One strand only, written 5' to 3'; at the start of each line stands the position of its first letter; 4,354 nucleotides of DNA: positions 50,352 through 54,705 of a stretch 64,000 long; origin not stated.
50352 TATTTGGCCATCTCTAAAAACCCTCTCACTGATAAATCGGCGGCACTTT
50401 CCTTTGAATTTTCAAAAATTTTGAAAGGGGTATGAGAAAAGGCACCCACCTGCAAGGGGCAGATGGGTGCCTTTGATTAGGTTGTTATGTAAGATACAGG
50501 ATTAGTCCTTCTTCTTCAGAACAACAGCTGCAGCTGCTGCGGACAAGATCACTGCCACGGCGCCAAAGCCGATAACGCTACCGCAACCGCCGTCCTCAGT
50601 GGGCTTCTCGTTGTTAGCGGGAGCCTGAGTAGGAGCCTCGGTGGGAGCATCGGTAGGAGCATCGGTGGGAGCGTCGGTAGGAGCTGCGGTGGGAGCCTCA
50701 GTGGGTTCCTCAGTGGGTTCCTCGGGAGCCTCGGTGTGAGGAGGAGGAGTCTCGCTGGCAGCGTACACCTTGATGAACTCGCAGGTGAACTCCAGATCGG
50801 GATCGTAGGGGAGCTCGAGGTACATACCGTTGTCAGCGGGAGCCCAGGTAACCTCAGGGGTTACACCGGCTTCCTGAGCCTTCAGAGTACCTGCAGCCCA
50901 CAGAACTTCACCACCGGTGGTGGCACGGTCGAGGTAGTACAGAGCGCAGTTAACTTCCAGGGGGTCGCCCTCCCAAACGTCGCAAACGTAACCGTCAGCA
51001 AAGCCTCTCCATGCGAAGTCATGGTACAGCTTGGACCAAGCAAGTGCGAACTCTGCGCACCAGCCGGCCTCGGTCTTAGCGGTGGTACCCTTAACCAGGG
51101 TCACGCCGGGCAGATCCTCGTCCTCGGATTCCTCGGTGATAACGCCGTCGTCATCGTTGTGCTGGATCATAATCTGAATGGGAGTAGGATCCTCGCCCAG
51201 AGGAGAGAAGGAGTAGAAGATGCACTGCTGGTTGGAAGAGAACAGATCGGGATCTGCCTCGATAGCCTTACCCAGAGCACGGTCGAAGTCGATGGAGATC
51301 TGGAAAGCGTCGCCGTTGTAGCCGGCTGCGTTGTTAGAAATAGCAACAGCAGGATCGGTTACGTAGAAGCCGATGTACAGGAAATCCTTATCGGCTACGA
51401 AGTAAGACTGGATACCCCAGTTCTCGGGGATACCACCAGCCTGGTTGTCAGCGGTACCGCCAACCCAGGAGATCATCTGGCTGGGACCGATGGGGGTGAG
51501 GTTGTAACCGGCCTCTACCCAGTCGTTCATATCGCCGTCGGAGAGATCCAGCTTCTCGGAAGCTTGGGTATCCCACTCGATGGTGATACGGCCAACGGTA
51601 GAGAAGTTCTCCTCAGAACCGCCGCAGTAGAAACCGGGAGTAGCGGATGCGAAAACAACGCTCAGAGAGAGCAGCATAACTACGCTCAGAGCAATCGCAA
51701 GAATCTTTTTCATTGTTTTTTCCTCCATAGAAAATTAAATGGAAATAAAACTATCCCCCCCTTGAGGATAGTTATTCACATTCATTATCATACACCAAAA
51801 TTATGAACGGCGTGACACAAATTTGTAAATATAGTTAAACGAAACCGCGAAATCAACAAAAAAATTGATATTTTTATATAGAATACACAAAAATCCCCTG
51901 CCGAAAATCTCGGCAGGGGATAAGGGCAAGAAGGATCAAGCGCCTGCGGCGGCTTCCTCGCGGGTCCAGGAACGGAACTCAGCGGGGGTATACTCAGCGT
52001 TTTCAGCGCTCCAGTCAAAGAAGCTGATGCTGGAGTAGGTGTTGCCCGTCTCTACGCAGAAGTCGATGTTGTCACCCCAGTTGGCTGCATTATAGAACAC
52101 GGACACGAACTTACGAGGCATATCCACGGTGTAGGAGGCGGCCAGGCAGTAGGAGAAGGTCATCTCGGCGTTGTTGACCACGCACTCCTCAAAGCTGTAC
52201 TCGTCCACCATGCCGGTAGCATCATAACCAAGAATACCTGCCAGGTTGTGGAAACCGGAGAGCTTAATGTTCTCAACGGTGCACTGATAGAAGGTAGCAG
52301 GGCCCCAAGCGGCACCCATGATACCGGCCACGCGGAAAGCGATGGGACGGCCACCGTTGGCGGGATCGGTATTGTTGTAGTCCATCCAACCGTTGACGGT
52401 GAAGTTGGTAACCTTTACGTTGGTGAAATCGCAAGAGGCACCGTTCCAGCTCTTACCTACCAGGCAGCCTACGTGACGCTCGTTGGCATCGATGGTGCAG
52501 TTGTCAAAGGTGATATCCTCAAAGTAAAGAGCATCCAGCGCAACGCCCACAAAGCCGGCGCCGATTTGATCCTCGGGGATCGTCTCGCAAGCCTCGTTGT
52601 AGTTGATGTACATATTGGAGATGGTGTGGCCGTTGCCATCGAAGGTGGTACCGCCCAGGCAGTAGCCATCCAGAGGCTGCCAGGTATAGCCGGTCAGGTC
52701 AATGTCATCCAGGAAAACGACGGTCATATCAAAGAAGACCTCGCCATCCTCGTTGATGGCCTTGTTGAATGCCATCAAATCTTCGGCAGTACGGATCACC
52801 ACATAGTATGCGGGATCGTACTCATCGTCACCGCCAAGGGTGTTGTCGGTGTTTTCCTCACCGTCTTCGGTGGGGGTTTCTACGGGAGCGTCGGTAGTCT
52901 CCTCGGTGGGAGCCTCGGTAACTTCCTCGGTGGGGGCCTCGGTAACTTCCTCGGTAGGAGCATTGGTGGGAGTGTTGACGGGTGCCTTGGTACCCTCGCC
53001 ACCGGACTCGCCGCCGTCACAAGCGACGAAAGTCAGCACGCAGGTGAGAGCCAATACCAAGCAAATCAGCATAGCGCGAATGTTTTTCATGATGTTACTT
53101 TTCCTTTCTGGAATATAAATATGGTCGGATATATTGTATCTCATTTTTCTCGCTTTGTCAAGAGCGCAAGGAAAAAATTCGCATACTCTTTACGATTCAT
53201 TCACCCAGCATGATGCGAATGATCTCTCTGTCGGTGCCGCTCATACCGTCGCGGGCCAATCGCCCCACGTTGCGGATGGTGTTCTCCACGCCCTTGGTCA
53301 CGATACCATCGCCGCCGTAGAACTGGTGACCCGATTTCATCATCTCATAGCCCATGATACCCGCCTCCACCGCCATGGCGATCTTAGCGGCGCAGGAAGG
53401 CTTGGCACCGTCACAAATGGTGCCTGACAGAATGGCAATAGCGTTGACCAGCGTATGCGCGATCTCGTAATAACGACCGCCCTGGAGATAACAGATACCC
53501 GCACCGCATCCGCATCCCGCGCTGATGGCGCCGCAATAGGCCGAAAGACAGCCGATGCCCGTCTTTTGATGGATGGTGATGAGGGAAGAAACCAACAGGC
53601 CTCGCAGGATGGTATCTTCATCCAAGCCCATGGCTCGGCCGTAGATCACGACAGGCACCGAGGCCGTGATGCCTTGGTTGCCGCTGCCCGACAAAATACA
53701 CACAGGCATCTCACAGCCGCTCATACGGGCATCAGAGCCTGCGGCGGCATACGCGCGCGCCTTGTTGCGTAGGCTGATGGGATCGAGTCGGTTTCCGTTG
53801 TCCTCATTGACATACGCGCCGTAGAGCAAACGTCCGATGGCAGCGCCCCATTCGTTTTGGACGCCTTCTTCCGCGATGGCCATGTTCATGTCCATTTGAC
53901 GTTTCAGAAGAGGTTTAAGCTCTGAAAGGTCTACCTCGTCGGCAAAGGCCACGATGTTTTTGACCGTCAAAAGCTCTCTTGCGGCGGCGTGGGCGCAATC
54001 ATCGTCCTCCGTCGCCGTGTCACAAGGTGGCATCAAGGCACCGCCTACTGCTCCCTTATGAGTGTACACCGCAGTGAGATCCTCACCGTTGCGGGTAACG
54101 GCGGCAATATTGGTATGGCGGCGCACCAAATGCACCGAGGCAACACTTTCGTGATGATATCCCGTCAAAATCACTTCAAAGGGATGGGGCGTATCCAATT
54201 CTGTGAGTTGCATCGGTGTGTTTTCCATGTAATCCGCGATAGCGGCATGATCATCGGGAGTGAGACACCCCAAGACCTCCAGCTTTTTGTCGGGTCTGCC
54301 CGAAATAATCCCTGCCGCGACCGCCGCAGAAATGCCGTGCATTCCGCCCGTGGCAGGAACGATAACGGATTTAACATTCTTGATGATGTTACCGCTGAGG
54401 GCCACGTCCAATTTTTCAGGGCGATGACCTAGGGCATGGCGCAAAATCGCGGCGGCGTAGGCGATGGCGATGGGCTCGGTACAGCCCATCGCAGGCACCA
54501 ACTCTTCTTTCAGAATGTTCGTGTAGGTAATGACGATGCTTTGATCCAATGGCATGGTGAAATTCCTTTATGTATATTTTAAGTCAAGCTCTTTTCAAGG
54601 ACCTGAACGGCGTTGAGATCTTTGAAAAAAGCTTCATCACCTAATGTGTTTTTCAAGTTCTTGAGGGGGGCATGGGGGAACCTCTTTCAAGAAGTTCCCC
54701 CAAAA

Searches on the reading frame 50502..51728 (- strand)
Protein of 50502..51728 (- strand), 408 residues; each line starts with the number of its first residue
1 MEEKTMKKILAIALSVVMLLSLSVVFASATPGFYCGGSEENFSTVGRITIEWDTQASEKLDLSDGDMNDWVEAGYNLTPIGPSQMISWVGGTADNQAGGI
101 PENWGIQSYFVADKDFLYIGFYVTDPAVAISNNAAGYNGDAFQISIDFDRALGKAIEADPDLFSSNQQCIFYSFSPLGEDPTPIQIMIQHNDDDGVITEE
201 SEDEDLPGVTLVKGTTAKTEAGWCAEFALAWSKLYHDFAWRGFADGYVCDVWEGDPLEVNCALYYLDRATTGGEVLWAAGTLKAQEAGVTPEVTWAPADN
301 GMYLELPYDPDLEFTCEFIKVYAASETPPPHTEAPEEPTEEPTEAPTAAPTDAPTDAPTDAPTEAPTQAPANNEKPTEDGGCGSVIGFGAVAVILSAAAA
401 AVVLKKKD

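Call 33: search_protein_families(library=pfam, proteins=[window:50502-51728:-], max_evalue=0.0001)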
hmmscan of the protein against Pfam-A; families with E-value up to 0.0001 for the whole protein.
window:50502-51728:- (408 aa): 1 family
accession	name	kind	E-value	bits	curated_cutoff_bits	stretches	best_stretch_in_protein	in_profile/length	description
PF04886.17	PT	-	2.5e-06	27.4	26.2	1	337-368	5-36/36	PT disordered repeat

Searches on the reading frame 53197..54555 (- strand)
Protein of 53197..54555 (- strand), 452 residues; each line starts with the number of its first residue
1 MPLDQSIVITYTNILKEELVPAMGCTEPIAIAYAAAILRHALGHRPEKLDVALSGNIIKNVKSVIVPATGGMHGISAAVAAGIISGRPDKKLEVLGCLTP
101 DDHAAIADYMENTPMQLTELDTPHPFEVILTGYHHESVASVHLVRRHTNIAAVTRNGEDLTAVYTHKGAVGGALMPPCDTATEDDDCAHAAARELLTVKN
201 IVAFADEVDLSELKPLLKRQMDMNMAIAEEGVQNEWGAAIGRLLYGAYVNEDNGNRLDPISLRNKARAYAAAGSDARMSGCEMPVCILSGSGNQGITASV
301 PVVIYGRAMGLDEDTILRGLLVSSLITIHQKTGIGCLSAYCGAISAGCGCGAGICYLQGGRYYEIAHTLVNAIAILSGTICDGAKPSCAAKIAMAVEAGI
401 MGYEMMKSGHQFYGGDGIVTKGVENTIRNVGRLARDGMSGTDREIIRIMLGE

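Call 33: search_protein_families(library=pfam, proteins=[window:53197-54555:-], max_evalue=0.0001)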
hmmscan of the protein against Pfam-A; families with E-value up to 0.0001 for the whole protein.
window:53197-54555:- (452 aa): 1 family
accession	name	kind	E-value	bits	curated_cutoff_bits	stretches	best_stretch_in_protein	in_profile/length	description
PF03313.21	SDH_alpha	-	1.9e-58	198.6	26.4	1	148-446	22-259/260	Serine dehydratase alpha chain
